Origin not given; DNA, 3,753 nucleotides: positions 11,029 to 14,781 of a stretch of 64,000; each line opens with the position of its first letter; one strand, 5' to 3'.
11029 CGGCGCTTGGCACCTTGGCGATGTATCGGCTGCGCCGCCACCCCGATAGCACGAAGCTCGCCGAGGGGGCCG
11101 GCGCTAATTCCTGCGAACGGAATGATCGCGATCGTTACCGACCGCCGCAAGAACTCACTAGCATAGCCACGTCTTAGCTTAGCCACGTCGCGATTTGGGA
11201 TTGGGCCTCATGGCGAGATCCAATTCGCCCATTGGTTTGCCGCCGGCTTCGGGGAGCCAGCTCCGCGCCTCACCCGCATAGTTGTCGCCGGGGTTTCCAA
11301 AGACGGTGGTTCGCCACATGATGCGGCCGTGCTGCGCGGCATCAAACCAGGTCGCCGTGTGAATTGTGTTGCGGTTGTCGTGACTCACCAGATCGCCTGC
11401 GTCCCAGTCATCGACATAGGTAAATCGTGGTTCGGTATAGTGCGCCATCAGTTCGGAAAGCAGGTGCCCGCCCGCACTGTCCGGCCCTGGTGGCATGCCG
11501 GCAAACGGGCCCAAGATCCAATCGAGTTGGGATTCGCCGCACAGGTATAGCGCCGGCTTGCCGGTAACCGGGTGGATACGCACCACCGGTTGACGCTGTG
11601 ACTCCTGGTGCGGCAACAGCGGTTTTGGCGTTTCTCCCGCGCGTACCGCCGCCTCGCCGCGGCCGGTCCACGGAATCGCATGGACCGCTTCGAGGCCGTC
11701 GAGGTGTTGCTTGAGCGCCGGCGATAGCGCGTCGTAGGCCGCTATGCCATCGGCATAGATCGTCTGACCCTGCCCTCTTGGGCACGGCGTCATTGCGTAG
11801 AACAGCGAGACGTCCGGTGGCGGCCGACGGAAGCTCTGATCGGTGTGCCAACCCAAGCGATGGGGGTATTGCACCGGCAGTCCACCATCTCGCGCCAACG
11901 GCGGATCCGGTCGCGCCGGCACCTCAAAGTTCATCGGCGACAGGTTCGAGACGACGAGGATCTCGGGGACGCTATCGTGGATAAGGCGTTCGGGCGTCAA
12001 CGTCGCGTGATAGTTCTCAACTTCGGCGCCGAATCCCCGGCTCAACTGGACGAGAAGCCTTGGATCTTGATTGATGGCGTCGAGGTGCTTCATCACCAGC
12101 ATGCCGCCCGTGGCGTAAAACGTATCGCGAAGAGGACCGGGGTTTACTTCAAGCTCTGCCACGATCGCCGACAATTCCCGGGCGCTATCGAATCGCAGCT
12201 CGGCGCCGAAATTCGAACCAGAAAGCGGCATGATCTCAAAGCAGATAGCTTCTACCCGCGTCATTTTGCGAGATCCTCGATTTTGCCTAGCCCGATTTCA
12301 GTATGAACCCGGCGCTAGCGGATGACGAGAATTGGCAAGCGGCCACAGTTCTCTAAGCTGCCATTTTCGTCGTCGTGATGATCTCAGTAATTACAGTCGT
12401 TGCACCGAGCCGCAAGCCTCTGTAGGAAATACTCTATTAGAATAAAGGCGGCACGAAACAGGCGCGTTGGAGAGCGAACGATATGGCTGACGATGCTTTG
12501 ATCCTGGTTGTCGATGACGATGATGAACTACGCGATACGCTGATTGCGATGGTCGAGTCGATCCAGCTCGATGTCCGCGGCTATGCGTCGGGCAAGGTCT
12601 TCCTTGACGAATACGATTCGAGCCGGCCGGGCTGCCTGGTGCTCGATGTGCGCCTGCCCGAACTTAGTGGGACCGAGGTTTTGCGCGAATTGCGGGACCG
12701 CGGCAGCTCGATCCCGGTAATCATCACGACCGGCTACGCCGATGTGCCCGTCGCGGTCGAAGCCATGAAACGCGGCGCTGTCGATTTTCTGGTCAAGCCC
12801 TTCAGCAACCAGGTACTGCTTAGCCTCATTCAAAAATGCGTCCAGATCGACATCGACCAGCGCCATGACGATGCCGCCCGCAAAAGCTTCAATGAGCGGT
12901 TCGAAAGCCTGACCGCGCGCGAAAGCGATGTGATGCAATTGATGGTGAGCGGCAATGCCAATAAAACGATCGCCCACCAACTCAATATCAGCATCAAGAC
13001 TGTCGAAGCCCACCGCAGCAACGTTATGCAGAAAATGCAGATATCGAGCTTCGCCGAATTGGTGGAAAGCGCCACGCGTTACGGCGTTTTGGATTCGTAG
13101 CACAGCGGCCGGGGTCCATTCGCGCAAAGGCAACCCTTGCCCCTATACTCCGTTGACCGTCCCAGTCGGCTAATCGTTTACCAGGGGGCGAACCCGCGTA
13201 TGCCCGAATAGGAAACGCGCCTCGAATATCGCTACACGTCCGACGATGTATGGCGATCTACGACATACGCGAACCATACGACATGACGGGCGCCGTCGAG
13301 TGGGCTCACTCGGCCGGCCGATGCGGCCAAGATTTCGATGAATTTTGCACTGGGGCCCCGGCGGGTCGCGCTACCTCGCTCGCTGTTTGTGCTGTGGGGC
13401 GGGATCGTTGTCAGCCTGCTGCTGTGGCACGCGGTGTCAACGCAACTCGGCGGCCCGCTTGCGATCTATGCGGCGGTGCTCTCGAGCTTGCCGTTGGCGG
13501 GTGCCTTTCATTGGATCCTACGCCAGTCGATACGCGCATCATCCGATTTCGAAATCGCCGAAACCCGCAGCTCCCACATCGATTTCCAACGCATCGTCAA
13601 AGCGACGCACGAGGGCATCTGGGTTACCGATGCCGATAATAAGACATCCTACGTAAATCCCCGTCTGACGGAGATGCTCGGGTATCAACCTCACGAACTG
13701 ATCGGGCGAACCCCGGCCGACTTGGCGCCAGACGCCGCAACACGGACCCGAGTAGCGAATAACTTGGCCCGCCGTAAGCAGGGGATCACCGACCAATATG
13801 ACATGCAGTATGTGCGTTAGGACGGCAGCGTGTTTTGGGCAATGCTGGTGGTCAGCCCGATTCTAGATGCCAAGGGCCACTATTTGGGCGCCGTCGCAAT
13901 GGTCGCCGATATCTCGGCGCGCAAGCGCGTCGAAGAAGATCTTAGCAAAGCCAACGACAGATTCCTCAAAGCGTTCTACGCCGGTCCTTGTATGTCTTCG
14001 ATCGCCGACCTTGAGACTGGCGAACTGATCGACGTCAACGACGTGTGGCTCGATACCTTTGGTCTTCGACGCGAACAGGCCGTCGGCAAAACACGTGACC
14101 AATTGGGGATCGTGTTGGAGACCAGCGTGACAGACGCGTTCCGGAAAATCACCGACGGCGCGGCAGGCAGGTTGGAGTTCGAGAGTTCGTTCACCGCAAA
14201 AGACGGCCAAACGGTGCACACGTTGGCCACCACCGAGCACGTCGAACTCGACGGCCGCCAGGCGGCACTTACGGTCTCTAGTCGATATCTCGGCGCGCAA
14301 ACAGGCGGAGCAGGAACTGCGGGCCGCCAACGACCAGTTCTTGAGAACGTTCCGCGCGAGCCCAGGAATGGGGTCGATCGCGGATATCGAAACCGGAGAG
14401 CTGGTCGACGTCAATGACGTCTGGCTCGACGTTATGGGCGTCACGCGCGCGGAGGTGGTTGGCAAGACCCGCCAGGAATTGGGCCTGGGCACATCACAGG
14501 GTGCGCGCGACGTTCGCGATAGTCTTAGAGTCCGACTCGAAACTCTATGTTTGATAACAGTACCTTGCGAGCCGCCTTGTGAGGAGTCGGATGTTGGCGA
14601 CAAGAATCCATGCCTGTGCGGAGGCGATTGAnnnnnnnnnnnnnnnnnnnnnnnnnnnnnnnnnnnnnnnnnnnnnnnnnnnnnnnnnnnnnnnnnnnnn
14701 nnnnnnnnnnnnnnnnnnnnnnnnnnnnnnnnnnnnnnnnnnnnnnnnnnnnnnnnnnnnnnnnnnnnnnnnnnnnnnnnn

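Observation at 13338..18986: Triple-hit giant sensor gene with two kinase cores: nonsense codon, frameshift and IS5 insertion, with an IS-internal ATG fused in frame to the remainder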

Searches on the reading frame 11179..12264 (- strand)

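Call 36: search_protein_families(library=pfam, proteins=[window:11179-12264:-], max_evalue=0.00001)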
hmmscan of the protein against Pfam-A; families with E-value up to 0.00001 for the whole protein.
window:11179-12264:- (361 aa): 1 family
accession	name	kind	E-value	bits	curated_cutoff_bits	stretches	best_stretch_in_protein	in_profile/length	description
PF02668.22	TauD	-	3.1e-40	139.2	27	1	45-320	30-267/267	Taurine catabolism dioxygenase TauD, TfdA family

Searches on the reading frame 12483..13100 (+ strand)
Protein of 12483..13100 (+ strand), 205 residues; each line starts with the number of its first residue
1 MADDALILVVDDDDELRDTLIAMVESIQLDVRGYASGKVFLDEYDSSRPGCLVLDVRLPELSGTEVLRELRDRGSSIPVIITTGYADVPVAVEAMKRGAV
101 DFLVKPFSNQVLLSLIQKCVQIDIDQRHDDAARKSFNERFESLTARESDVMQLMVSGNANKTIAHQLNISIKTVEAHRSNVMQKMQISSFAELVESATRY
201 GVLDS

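Call 5: search_protein_families(library=pfam, proteins=[window:12483-13100:+], max_evalue=0.01)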
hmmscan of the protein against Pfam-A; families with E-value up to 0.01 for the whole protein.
window:12483-13100:+ (205 aa): 4 families
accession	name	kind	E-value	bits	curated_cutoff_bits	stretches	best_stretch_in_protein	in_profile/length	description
PF00072.30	Response_reg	-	8.6e-27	94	30.2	1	7-116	1-110/111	Response regulator receiver domain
PF00196.25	GerE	-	8.9e-21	73.7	23.5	1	141-196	1-56/57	Bacterial regulatory proteins, luxR family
PF06490.17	FleQ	-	0.00074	20.3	22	1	7-119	2-106/108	Flagellar regulatory protein FleQ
PF08281.18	Sigma70_r4_2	-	0.0099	16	25.7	0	138-185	6-54/54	Sigma-70, region 4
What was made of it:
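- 12483..13100 (+): FixJ/NarL-type response regulator (REC plus GerE) 237 bp upstream on the same strand; a candidate partner regulator (inference). Call 5.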

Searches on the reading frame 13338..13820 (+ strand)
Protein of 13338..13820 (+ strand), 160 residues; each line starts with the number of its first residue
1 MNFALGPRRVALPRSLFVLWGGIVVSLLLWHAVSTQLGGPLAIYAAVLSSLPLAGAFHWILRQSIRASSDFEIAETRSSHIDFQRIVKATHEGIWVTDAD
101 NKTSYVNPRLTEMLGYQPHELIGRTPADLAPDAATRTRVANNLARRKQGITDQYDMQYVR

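Call 5: search_protein_families(library=pfam, proteins=[window:13338-13820:+], max_evalue=0.01)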
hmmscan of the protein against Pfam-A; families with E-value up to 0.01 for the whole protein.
window:13338-13820:+ (160 aa): 5 families
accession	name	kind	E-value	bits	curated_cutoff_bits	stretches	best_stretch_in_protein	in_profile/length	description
PF00989.32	PAS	-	6.5e-11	42.7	22.6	1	82-134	2-54/113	PAS fold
PF08448.16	PAS_4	-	6.5e-07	30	23.1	1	91-153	5-66/110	PAS fold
PF13426.13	PAS_9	-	7.1e-07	29.9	27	1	92-158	2-67/103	PAS domain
PF13188.13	PAS_8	-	2.8e-06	27.5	21.8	1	83-135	3-56/65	PAS domain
PF08447.18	PAS_3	-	0.0039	17.9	25.6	1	105-155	3-53/89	PAS fold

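Call 40: list_cluster_members(proteins=[P0001, window:13338-13817:+, window:13830-14414:+])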
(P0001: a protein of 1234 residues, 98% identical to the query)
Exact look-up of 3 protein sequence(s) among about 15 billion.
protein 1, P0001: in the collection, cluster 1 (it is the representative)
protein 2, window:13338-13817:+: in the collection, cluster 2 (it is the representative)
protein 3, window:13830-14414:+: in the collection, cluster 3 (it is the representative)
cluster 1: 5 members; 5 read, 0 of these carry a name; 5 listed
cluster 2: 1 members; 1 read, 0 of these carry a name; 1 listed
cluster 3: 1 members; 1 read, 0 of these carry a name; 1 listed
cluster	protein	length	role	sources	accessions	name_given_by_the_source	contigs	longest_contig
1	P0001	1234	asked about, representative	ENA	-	-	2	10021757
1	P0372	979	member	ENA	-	-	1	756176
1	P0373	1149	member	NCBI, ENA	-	-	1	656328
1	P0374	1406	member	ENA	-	-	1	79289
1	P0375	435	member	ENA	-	-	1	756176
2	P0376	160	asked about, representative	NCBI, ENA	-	-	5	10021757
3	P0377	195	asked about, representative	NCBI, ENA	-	-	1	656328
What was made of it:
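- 13338..13820 (+): 5' fragment of the kinase gene: two predicted TM helices and the N-terminal half of PAS1, ending at the in-frame TAG (13818-13820). The identical 160-aa product is on record on five contigs (call 40).
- An automatic gene call on the source contig used ATG 15537 (P0373, 1149 aa; call 40).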

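Call 41: find_encoding_contigs(protein=P0374, flank=6000, max_places=3)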
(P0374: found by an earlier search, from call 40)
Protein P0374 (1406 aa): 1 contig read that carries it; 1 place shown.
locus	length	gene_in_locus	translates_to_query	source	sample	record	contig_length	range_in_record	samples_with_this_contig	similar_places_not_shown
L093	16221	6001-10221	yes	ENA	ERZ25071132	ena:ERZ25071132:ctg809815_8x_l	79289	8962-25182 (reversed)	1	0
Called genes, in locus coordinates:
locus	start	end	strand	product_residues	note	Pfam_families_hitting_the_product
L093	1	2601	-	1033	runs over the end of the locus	PF12860:PAS_7, PF12860:PAS_7, PF13426:PAS_9, PF00989:PAS, PF08448:PAS_4, PF13426:PAS_9, PF00512:HisKA, PF02518:HATPase_c, +4 more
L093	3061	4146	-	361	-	PF02668:TauD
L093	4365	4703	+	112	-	PF00072:Response_reg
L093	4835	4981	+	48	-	-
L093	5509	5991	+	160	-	PF00989:PAS, PF13188:PAS_8 (weak), PF08448:PAS_4 (weak), PF13426:PAS_9 (weak)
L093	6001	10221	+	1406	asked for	PF13426:PAS_9 (weak), PF13426:PAS_9 (weak), PF08447:PAS_3, PF07568:HisKA_2, PF02518:HATPase_c, PF00072:Response_reg, PF02518:HATPase_c, PF00072:Response_reg, +6 more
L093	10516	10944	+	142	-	PF00072:Response_reg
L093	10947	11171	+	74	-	PF00072:Response_reg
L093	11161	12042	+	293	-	PF00072:Response_reg (weak), PF00211:Guanylate_cyc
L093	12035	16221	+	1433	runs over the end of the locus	PF13426:PAS_9, PF12860:PAS_7, PF08448:PAS_4 (weak), PF13426:PAS_9, PF08448:PAS_4 (weak), PF13426:PAS_9, PF00512:HisKA, PF02518:HATPase_c, +3 more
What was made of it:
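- L093 keeps an uninterrupted 1406-codon ORF from that GTG (calls 40, 41).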

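Call 42: find_encoding_contigs(protein=P0372, flank=6000, max_places=3)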
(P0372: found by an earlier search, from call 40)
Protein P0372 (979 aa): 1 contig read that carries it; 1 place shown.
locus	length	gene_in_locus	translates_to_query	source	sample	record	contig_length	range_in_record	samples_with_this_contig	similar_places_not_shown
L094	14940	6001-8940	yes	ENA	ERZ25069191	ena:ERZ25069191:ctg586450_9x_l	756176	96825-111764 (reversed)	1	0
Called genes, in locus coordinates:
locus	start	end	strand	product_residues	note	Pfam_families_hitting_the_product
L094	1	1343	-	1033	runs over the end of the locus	PF12860:PAS_7, PF12860:PAS_7, PF13426:PAS_9, PF00989:PAS, PF08448:PAS_4, PF13426:PAS_9, PF00512:HisKA, PF02518:HATPase_c, +4 more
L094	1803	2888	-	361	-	PF02668:TauD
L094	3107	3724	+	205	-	PF00072:Response_reg, PF00196:GerE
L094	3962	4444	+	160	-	PF00989:PAS, PF13188:PAS_8 (weak), PF08448:PAS_4 (weak), PF13426:PAS_9 (weak)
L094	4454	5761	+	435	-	PF00989:PAS (faint), PF08448:PAS_4 (faint), PF13188:PAS_8 (faint), PF13426:PAS_9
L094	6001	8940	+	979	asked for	PF08447:PAS_3, PF07568:HisKA_2, PF13581:HATPase_c_2 (weak), PF02518:HATPase_c, PF00072:Response_reg, PF00512:HisKA, PF02518:HATPase_c, PF00072:Response_reg, +3 more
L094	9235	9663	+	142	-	PF00072:Response_reg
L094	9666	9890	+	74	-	PF00072:Response_reg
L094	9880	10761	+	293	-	PF00072:Response_reg (weak), PF00211:Guanylate_cyc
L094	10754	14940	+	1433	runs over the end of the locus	PF13426:PAS_9, PF12860:PAS_7, PF08448:PAS_4 (weak), PF13426:PAS_9, PF08448:PAS_4 (weak), PF13426:PAS_9, PF00512:HisKA, PF02518:HATPase_c, +3 more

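Call 43: find_encoding_contigs(protein=P0373, flank=6000, max_places=3)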
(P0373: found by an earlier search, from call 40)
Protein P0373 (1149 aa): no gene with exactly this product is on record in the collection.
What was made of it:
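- Tried and rejected: Exact look-up of P0373, the 1149-aa call on the source contig, failed (call 43).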

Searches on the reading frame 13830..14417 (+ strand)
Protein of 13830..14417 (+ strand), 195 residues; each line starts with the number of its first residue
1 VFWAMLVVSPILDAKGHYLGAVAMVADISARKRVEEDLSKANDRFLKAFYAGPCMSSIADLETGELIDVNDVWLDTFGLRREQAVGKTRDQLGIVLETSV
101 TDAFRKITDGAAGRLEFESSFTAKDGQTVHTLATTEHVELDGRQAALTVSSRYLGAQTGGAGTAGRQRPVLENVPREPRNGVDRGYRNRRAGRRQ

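Call 5: search_protein_families(library=pfam, proteins=[window:13830-14417:+], max_evalue=0.01)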
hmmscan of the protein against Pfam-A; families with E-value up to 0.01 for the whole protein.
window:13830-14417:+ (195 aa): 3 families
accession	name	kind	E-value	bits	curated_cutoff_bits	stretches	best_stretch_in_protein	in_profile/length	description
PF13426.13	PAS_9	-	2.1e-09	38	27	1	58-144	6-90/103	PAS domain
PF08448.16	PAS_4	-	0.00092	19.9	23.1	0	6-33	83-110/110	PAS fold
PF00989.32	PAS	-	0.00092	19.6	22.6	0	53-138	11-96/113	PAS fold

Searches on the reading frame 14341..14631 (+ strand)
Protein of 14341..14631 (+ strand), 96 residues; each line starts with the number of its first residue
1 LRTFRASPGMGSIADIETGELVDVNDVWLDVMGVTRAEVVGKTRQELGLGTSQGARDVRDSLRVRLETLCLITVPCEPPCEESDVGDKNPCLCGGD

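Call 5: search_protein_families(library=pfam, proteins=[window:14341-14631:+], max_evalue=0.01)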
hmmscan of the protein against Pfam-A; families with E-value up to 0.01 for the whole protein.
window:14341-14631:+ (96 aa): 1 family
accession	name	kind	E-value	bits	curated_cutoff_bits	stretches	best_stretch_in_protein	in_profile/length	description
PF13426.13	PAS_9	-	0.0048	17.6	27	1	16-50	8-41/103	PAS domain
